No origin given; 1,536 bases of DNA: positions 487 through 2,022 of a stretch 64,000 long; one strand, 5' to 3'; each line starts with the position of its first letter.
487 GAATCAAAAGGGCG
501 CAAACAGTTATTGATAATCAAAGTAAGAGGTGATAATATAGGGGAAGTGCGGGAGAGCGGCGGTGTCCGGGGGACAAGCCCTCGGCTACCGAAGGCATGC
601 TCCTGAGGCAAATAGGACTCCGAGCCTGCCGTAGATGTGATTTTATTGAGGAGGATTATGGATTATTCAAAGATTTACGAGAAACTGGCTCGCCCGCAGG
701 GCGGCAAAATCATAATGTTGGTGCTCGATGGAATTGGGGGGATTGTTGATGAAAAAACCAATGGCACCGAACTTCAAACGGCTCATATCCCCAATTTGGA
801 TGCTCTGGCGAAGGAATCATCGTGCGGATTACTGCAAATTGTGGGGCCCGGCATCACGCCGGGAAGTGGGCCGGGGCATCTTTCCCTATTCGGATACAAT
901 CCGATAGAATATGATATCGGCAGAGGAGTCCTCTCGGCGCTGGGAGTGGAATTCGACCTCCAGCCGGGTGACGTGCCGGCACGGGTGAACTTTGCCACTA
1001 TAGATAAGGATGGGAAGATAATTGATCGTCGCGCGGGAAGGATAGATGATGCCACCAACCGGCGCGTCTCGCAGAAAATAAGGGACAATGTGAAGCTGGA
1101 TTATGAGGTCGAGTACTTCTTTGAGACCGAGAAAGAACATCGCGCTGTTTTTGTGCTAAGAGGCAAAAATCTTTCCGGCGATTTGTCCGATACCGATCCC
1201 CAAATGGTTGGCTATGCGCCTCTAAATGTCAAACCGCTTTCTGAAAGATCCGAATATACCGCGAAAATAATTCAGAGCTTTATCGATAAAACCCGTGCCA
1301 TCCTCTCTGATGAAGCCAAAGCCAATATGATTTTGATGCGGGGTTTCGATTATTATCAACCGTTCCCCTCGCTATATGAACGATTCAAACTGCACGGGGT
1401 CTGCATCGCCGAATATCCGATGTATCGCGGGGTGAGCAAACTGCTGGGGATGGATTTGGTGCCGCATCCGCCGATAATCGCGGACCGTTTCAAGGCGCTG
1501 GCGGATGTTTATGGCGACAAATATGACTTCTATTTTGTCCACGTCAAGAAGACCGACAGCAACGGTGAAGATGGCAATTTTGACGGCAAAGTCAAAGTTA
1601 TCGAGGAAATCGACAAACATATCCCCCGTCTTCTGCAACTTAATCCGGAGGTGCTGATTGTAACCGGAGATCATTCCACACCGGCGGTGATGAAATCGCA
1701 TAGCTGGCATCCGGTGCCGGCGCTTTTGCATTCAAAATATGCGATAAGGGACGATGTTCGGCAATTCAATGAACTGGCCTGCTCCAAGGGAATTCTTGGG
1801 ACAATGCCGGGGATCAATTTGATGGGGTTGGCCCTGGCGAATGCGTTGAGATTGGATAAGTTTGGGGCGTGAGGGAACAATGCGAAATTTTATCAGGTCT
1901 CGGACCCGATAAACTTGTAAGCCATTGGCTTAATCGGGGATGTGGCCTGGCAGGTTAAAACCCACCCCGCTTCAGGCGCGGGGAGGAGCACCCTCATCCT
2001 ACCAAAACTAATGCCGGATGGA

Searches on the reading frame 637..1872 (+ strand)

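Call 66: search_protein_families(library=pfam, proteins=[window:637-1872:+], max_evalue=0.00001)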
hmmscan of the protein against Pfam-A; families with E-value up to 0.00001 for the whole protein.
window:637-1872:+ (411 aa): 2 families
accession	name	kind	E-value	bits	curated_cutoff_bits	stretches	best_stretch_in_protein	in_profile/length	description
PF10143.14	PhosphMutase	-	6.5e-45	153.5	21.5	1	58-226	1-167/170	2,3-bisphosphoglycerate-independent phosphoglycerate mutase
PF01676.23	Metalloenzyme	-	8.7e-40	137.2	24.3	1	24-400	2-250/252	Metalloenzyme superfamily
